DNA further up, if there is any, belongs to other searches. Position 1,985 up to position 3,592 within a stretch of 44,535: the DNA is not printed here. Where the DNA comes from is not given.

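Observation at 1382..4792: Oversized proteasome-beta/HslV-like Ntn protein + 63-aa protein + P-loop kinase cluster directly downstream of a large serine recombinase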

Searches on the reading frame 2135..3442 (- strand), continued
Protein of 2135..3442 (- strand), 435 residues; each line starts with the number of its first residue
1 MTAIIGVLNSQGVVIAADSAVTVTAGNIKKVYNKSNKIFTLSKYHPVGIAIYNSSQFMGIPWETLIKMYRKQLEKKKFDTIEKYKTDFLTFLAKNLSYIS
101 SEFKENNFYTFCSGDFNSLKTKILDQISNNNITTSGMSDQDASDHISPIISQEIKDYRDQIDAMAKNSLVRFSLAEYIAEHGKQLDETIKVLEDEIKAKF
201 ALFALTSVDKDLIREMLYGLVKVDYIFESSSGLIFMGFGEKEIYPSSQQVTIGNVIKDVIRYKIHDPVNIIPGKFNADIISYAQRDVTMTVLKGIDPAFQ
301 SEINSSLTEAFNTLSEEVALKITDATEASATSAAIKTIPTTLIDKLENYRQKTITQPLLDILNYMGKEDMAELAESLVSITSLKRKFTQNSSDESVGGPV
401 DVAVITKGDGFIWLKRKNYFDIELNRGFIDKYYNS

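Call 22: predict_structure(alignment_id=A1)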
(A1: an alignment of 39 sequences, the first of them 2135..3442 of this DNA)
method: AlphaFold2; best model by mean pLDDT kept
length: 435 residues; sequences in the alignment: 39
mean_pLDDT: 83.5   pTM: 0.77
mean pLDDT of the five models: 83.5, 80.8, 79.6, 70.1, 67.9
residues with pLDDT >= 90: 192; 70-90: 184; 50-70: 30; < 50: 29
segments of 3 or more residues with pLDDT < 50: 22-34, 390-394, 417-420
pLDDT, mean of each block of 10 residues (from residue 1): 79 82 41 61 87 84 91 88 95 93 89 88 92 89 93 95 89 94 94 92 94 94 86 91 91 91 90 79 77 80 91 91 91 91 90 83 85 84 64 55 86 60 51 48
secondary structure, 60 per line:
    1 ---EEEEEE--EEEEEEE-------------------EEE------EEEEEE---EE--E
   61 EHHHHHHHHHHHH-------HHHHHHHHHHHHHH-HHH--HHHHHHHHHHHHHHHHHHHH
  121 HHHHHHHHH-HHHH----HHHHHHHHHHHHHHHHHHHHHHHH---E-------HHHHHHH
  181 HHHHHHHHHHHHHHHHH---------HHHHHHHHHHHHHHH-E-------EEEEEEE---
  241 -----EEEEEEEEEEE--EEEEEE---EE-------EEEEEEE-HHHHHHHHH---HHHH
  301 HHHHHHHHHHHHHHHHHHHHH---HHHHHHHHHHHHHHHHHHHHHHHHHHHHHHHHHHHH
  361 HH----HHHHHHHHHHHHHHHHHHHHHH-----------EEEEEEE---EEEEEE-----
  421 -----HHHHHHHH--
elements in order: E4-9 E12-18 E38-40 E47-52 H62-73 H81-94 H101-129 H131-134 H139-162 H174-197 H207-221 E231-237 E246-256 E259-264 E277-283 H285-293 H297-321 H325-362 H367-388 E400-406 E410-415 H426-433
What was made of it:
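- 2135..3442 (-): 435-aa proteasome-family (PMI-type) N-terminal-Thr hydrolase. The beta-sandwich core comprises residues 2-60, 229-296 and 390-420. The helical insertions are residues ~61-228 and ~297-366. Catalytic candidates are T2, D18 and K37, plus family invariants K30, Q284, E394, S395, D401 and D409. AF2 model: pLDDT 83.5, pTM 0.77, with proteasome strand/helix order (call 22).
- On Proteasome-like Ntn hydrolases (T1 / proteasome-beta fold): The AF2 model (pLDDT 83.5) shows exactly this order (call 22).
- On Connectase: The model keeps and expands H1/H2 and has no helical S3/S4 insertion (call 22).
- Closest known: Connectase. Different: This protein keeps and expands H1/H2 and has only a ~13-residue low-confidence S2-S3 loop (call 22).
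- The AF2 model is confident and has S1-S4 / helices / S5-S8 / helices / S9-S10 / H5 order (call 22).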

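Call 26: fold_search(model_id=the predicted structure, library=pdb)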
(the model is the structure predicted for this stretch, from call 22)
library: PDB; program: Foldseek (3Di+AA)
matches with E <= 10: 353; with E <= 0.001: 0
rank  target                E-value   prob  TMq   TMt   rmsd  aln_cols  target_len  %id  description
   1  8u7u_K                1.2e-03  1.00  0.26  0.52  20.4       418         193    9  Proteasome 20S Core Particle from Beta 3 D205 deletion (released 2024-04-17)
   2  1ryp_K                1.6e-03  1.00  0.25  0.50  20.3       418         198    9  CRYSTAL STRUCTURE OF THE 20S PROTEASOME FROM YEAST AT 2.4 ANGSTROMS RESOLUTION (released 1998-04-15)
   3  4g4s_K                2.6e-03  1.00  0.25  0.50  19.8       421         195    9  Structure of Proteasome-Pba1-Pba2 Complex (released 2012-09-05)
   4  4eu2_K                2.7e-03  1.00  0.24  0.47  19.7       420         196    9  Crystal structure of 20s proteasome with novel inhibitor K-7174 (released 2013-05-01)
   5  8rvo_Y                3.0e-03  1.00  0.24  0.50  20.6       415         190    9  Proteasomal late precursor complex from pre1-1, state 1 (released 2024-09-11)
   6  7ls6_K                3.2e-03  1.00  0.23  0.47  18.7       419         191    9  Cryo-EM structure of Pre-15S proteasome core particle assembly intermediate purified from Pre3-1 proteasome mutant (G3 (released 2021-04-14)
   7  8rvl_K                3.8e-03  1.00  0.24  0.49  18.9       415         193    9  Proteasomal late precursor complex from pre1-1 (released 2024-09-11)
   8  5lf6_J                5.2e-03  1.00  0.24  0.49  19.2       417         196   10  Human 20S proteasome complex with Z-LLY-ketoaldehyde at 2.1 Angstrom (released 2016-08-17)
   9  3unb_J                5.8e-03  0.99  0.24  0.48  19.4       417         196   11  Mouse constitutive 20S proteasome in complex with PR-957 (released 2012-02-29)
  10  9gbk_Y                6.1e-03  1.00  0.26  0.52  20.6       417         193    9  Blm10-20S proteasome complex from pre1-1 (released 2024-09-11)
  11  5le5_J                6.4e-03  0.99  0.24  0.49  19.6       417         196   10  Native human 20S proteasome at 1.8 Angstrom (released 2016-08-17)
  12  7dr6_I                6.4e-03  0.99  0.24  0.48  19.8       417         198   10  PA28alpha-beta in complex with immunoproteasome (released 2021-01-20)
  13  9gbk_K                7.1e-03  0.99  0.24  0.49  23.2       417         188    9  Blm10-20S proteasome complex from pre1-1 (released 2024-09-11)
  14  1iru_K                7.5e-03  1.00  0.27  0.53  15.5       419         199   10  Crystal Structure of the mammalian 20S proteasome at 2.75 A resolution (released 2002-05-22)
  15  9rlt_Y                7.5e-03  0.99  0.25  0.49  18.6       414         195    9  dimerised 13S-13S+Beta5 proteasome precursor complexes (released 2026-03-18)
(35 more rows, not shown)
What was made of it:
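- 2135..3442 (-): Foldseek: the top 50 PDB hits are all 20S subunits or Anbu (call 26).
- On Proteasome-like Ntn hydrolases (T1 / proteasome-beta fold): The Foldseek top-50 PDB hits are all 20S alpha/beta or Anbu, with target-normalised TM about 0.5 and probability 0.85-1.0 (call 26).
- Closest known: Anbu / BPH. Same: Anbu appears among the fold hits (call 26).
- Checked: The fold is proteasome-like (calls 22, 26).
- All top-50 PDB Foldseek hits are 20S subunits or Anbu, with probability 0.85-1.0 (call 26).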

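Call 27: fold_search(model_id=the predicted structure, library=viral)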
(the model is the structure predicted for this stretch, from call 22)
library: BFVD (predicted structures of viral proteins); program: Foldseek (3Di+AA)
matches with E <= 10: 115; with E <= 0.001: 0
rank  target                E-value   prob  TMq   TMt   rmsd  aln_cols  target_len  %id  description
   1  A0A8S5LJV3            2.2e-03  1.00  0.33  0.59  13.0       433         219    9  Proteasome beta type-2 subunit [Siphoviridae sp. ct3o911]
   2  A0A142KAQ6            1.1e-02  0.90  0.20  0.29  18.4       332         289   10  Uncharacterized protein [Gordonia phage Nymphadora]
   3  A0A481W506            2.9e-01  0.08  0.11  0.11  22.5       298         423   10  Uncharacterized protein [Pseudomonas phage Psa21]
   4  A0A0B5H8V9            3.4e-01  0.63  0.15  0.34   4.9       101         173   17  Uncharacterized protein [Vibrio phage phi 3]
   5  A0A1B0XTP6            4.2e-01  0.44  0.11  0.23   5.5        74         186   18  (no name in the UniProt tables at hand)
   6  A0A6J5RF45            4.4e-01  0.47  0.24  0.49  17.6       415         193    8  Uncharacterized protein [uncultured Caudovirales phage]
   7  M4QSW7                4.4e-01  0.10  0.10  0.20  13.3        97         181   13  (no name in the UniProt tables at hand)
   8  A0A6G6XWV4            5.5e-01  0.44  0.09  0.17   4.4        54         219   28  (no name in the UniProt tables at hand)
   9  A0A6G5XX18            5.8e-01  0.38  0.22  0.47  15.1       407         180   11  (no name in the UniProt tables at hand)
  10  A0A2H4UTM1            7.2e-01  0.03  0.10  0.06  26.9       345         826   12  Chaperone Hsp70/DnaK [Bodo saltans virus]
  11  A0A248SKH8            8.0e-01  0.23  0.13  0.28   7.7       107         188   22  (no name in the UniProt tables at hand)
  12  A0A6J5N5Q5            9.9e-01  0.09  0.12  0.10  17.9       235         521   11  Portal protein [uncultured Caudovirales phage]
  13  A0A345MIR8            1.0e+00  0.25  0.10  0.20   4.7        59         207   27  Uncharacterized protein [Gordonia phage Daredevil]
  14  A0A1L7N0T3            1.1e+00  0.03  0.07  0.09  21.4       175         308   11  Uncharacterized protein [Ralstonia phage RP12]
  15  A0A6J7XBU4            1.2e+00  0.30  0.10  0.20   4.4        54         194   18  HslV ATP-dependent protease HslVU (ClpYQ), peptidase subunit [uncultured Caudovirales phage]
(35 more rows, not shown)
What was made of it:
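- The best viral hit is a phage 'proteasome beta' (call 27).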

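Call 47: search_dna_similar(query=window:2135-3442:-, collection=phages, mode=protein, max_evalue=0.001, max_rows=20)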
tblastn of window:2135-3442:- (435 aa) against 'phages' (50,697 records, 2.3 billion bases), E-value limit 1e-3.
Records with a match: 13; places in all: 13; records where one place covers at least 80% of the query: 12.
Best place of each record, by identity: <60% 13.
By first word of the organism name: Streptococcus 9; Stenotrophomonas 2; Porphyromonas 1; Providencia 1.
By host as written in the record: Porphyromonas gingivalis WW2931 1; Streptococcus equi Sz35 1; Streptococcus constellatus C1050 1; Streptococcus constellatus C232 1; Streptococcus constellatus C818 1; Streptococcus plurextorum DSM_22810 1; Streptococcus azizii 13-1151-1 1; Streptococcus azizii 1206367 1; and 5 more.
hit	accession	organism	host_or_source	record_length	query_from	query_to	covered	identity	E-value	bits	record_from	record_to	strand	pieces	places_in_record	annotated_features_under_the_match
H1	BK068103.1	Porphyromonas phage phage022a_WW2931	Porphyromonas gingivalis WW2931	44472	1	433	100%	33.6%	3e-61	220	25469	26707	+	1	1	hypothetical protein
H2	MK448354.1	Streptococcus satellite phage Javan198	Streptococcus equi Sz35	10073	1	425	98%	32.0%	5e-47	179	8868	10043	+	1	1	hypothetical protein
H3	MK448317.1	Streptococcus satellite phage Javan103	Streptococcus constellatus C1050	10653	1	425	98%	31.7%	7e-49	184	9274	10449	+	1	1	hypothetical protein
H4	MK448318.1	Streptococcus satellite phage Javan106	Streptococcus constellatus C232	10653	1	425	98%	31.7%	7e-49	184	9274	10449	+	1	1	hypothetical protein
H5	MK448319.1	Streptococcus satellite phage Javan109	Streptococcus constellatus C818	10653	1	425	98%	31.7%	7e-49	184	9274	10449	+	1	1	hypothetical protein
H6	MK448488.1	Streptococcus satellite phage Javan421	Streptococcus plurextorum DSM_22810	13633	1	425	98%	31.5%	1e-47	181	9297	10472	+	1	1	hypothetical protein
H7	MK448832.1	Streptococcus phage Javan85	Streptococcus azizii 13-1151-1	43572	1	425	98%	31.3%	2e-50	189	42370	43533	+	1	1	hypothetical protein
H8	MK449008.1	Streptococcus phage Javan84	Streptococcus azizii 1206367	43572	1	425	98%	31.3%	2e-50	189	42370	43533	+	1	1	hypothetical protein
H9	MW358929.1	Providencia phage PSTRCR_117lys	sewage sample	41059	1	428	98%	29.7%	1e-47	181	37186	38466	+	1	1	hypothetical protein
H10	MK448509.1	Streptococcus satellite phage Javan468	Streptococcus pyogenes ERR369104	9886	1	425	98%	29.6%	1e-43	169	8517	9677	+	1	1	hypothetical protein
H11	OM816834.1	Stenotrophomonas phage vB_SmeS_BUCT708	Stenotrophomonas maltophilia BUCT708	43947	1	425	98%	28.1%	3e-40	159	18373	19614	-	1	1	hypothetical protein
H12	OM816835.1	Stenotrophomonas phage vB_SmeS_BUCT709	Stenotrophomonas maltophilia BUCT709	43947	1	425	98%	28.1%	3e-40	159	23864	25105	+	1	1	hypothetical protein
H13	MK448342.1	Streptococcus satellite phage Javan160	Streptococcus dysgalactiae ERR111982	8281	1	94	22%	49.5%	1e-18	94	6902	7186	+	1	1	hypothetical protein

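Call 48: search_dna_similar(query=window:2135-3442:-, collection=plasmids, mode=protein, max_evalue=0.001, max_rows=20)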
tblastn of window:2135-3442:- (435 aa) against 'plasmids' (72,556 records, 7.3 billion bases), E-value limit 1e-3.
Records with a match: 10; places in all: 10; records where one place covers at least 80% of the query: 8.
Best place of each record, by identity: <60% 10.
By first word of the organism name: Rhizobium 5; Mesorhizobium 1; Pantoea 1; Enterococcus 1; Hyphomicrobiales 1; Ruegeria 1.
By predicted mobility (MOB-suite, as given by PLSDB): non-mobilizable 5; conjugative 5.
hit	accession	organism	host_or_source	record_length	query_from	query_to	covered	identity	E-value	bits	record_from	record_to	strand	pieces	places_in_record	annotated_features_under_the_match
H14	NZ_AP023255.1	Mesorhizobium sp. 131-3-5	Lotus japonicus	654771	1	433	100%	31.6%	5e-56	207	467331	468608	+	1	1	hypothetical protein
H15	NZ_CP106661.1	Pantoea dispersa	Philodendron erubescens,Pure ...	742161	1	431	99%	29.7%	2e-46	179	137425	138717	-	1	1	hypothetical protein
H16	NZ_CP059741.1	Enterococcus faecium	Homo sapiens,blood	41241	1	428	98%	29.0%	3e-49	187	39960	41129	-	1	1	hypothetical protein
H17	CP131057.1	Hyphomicrobiales bacterium UR115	tomato,bacteria,rhizosphere soil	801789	1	431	77%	35.9%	3e-22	192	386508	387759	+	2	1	none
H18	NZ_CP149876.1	Rhizobium sp. T1473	Medicago sativa,Cell Culture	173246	1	425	98%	28.0%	5e-45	174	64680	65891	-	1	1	hypothetical protein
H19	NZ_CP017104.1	Rhizobium gallicum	Phaseolus vulgaris,Whole ...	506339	1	425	98%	27.9%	3e-46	178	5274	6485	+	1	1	hypothetical protein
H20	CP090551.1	Rhizobium leguminosarum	Trifolium pratense,Cell culture,Plant ...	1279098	1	425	87%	31.0%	3e-26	204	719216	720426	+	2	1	hypothetical protein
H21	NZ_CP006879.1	Rhizobium gallicum bv. gallicum R602sp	Phaseolus vulgaris,whole ...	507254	1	425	98%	27.4%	2e-45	176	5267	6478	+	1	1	hypothetical protein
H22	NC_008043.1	Ruegeria sp. TM1040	-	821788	1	431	99%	26.9%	4e-44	172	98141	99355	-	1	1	hypothetical protein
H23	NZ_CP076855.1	Rhizobium sp. WYJ-E13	Curcuma wenyujin Y.H. Chen et C. ...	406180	1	95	22%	35.4%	1e-11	74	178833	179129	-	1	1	hypothetical protein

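Call 49: get_annotated_region(hit=H3, flank=10000)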
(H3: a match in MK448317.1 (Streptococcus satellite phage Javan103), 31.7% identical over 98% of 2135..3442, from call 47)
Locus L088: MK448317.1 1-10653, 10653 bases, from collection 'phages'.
description: Streptococcus satellite phage Javan103, complete genome.
organism: Streptococcus satellite phage Javan103 (NCBI taxid 2558524)
taxonomy: Viruses
host: Streptococcus constellatus C1050; source: -; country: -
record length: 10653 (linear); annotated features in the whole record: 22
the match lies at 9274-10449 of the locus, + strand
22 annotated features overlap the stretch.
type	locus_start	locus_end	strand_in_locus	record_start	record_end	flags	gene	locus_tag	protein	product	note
CDS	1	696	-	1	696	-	-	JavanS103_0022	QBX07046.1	integrase/recombinase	-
CDS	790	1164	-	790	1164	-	-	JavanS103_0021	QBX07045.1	integrase/recombinase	-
CDS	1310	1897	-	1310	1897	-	-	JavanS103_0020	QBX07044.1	hypothetical protein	prophage pi1 protein 27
CDS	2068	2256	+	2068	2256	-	-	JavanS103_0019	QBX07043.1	hypothetical protein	-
CDS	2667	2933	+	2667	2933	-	-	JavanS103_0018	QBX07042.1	hypothetical protein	-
CDS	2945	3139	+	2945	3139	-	-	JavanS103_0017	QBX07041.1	hypothetical protein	-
CDS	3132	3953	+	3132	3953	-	-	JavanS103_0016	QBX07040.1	hypothetical protein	FIG01119637: hypothetical protein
CDS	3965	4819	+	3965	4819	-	-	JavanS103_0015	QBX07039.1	helicase loader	Helicase loader DnaI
CDS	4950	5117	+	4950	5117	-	-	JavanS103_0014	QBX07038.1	hypothetical protein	-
CDS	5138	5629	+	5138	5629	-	-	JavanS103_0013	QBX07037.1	hypothetical protein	FIG01115536: hypothetical protein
CDS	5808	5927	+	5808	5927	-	-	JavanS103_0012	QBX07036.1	hypothetical protein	-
CDS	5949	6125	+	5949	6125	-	-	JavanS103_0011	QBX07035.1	hypothetical protein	-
CDS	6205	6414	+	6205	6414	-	-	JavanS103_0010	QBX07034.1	hypothetical protein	-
CDS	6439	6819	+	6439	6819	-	-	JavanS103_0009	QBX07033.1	hypothetical protein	-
CDS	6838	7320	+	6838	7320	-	-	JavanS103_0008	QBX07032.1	hypothetical protein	-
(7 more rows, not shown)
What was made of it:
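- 7 of the 13 phage-collection hits are Streptococcus satellites; in Javan103 the pair occupies the distal end (calls 47, 49).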

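Call 50: get_annotated_region(hit=H1, flank=5000)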
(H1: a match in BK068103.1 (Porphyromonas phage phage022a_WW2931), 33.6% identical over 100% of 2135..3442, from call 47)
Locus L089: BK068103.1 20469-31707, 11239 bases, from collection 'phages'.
description: TPA_asm: Porphyromonas phage phage022a_WW2931 genomic sequence.
organism: Porphyromonas phage phage022a_WW2931 (NCBI taxid 3154112)
taxonomy: Viruses
host: Porphyromonas gingivalis WW2931; source: -; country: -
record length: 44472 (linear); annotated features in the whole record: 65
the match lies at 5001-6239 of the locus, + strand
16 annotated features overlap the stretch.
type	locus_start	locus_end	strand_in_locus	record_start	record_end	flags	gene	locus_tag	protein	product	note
CDS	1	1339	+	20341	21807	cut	-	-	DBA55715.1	portal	-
CDS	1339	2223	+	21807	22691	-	-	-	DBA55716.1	adaptor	-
CDS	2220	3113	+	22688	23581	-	-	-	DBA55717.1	hypothetical protein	-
CDS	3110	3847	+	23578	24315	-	-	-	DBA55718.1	methyltransferase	-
CDS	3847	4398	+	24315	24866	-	-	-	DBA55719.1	hypothetical protein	-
CDS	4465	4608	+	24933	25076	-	-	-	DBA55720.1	hypothetical protein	-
CDS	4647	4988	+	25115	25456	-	-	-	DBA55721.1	hypothetical protein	-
CDS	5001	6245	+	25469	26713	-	-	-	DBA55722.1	hypothetical protein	-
CDS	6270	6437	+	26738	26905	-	-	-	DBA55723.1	hypothetical protein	-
CDS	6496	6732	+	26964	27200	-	-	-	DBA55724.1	hypothetical protein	-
CDS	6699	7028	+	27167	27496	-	-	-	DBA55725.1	hypothetical protein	-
CDS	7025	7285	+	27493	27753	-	-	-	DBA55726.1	hypothetical protein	-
CDS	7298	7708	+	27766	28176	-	-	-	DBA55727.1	neck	-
CDS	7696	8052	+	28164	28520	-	-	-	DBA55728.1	hypothetical protein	-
CDS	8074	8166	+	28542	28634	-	-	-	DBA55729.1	hypothetical protein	-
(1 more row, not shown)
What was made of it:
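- In the Porphyromonas phage it lies inside the structural-gene block (call 50).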

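Call 51: get_annotated_region(hit=H9, flank=5000)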
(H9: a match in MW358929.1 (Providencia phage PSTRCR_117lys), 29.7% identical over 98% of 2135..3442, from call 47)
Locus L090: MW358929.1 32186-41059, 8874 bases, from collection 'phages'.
description: Providencia phage PSTRCR_117lys, complete genome.
organism: Providencia phage PSTRCR_117lys (NCBI taxid 2800825)
taxonomy: Viruses; Duplodnaviria; Heunggongvirae; Uroviricota; Caudoviricetes; Hendrixvirinae
host: -; source: sewage sample; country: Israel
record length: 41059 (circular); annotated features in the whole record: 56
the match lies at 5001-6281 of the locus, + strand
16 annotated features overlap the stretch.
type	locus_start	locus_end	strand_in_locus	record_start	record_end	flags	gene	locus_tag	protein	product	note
CDS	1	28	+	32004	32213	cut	-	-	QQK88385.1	hypothetical protein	-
CDS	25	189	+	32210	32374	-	-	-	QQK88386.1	hypothetical protein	-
CDS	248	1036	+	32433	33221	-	-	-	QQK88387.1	hypothetical protein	-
CDS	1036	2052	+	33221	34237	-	-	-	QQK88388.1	hypothetical protein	Uncharacterized protein, YdfU family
CDS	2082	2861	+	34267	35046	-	-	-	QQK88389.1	antitermination protein Q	-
CDS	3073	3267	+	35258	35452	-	-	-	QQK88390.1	hypothetical protein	-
CDS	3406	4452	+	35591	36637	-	-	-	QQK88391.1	DNA adenine methylase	-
CDS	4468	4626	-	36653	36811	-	-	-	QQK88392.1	hypothetical protein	-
CDS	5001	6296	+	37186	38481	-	-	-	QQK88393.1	hypothetical protein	-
CDS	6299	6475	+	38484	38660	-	-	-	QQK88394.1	hypothetical protein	-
CDS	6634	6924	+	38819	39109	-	-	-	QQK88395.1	class II holin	-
CDS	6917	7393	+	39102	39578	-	-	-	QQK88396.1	lysozyme R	-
CDS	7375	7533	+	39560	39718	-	-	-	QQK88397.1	hypothetical protein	-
CDS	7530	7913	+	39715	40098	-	-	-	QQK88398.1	hypothetical protein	-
CDS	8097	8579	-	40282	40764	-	-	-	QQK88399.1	hypothetical protein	-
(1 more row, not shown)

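Call 58: search_protein_families(library=phrogs, proteins=[window:2135-3442:-, L088:9274-10479:+, L088:10486-10653:+, L090:5001-6296:+, L090:6299-6475:+, L089:5001-6245:+, L089:6270-6437:+], max_evalue=0.01)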
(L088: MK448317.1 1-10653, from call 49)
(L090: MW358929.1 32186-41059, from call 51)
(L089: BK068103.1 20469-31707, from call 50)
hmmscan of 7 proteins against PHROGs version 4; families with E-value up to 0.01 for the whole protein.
window:2135-3442:- (435 aa): 2 families
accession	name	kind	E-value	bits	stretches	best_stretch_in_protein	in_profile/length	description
phrog_5990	-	unknown function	2.3e-96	324.6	1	1-432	1-427/427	-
phrog_1040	-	other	0.0075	16.9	1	1-54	14-56/277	peptidase HslV family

L088:9274-10479:+ (401 aa): 1 family
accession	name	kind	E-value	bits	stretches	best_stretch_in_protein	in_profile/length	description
phrog_5990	-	unknown function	5.4e-101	339.8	2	1-295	1-295/427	-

L088:10486-10653:+ (55 aa): 0 families

L090:5001-6296:+ (431 aa): 2 families
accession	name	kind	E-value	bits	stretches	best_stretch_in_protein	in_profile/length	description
phrog_5990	-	unknown function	6.8e-152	507.5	1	1-430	1-426/427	-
phrog_1040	-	other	0.0033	18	0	7-59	18-61/277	peptidase HslV family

L090:6299-6475:+ (58 aa): 0 families

L089:5001-6245:+ (414 aa): 1 family
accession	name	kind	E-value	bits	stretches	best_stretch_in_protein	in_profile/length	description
phrog_5990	-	unknown function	2.6e-99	334.2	1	1-412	1-427/427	-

L089:6270-6437:+ (55 aa): 0 families
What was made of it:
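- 2135..3442 (-): phrog_5990 matches full length, E 2e-96 (call 58).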

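Call 59: get_annotated_region(hit=H7, flank=6000)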
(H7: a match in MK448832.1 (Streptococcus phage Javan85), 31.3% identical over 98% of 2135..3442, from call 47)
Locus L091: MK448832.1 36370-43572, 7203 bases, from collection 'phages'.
description: Streptococcus phage Javan85, complete genome.
organism: Streptococcus phage Javan85 (NCBI taxid 2548310)
taxonomy: Viruses; Duplodnaviria; Heunggongvirae; Uroviricota; Caudoviricetes
host: Streptococcus azizii 13-1151-1; source: -; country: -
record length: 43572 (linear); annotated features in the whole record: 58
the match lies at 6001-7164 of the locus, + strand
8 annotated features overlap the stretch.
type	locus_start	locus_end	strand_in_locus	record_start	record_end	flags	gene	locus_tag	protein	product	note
CDS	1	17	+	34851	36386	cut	-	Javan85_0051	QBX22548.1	capsid and scaffold protein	-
CDS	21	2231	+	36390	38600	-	-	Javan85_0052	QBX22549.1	tail assembly protein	-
CDS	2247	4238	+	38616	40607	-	-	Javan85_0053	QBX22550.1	capsid and scaffold protein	-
CDS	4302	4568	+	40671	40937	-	-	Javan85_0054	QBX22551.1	hypothetical protein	-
CDS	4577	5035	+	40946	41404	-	-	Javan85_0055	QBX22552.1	holin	-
CDS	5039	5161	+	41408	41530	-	-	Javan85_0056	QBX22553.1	hypothetical protein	-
CDS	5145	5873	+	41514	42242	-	-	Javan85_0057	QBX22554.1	peptidoglycan hydrolase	-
CDS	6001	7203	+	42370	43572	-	-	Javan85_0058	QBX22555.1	hypothetical protein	-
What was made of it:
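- It lies after the lysis genes at a prophage end (call 59).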
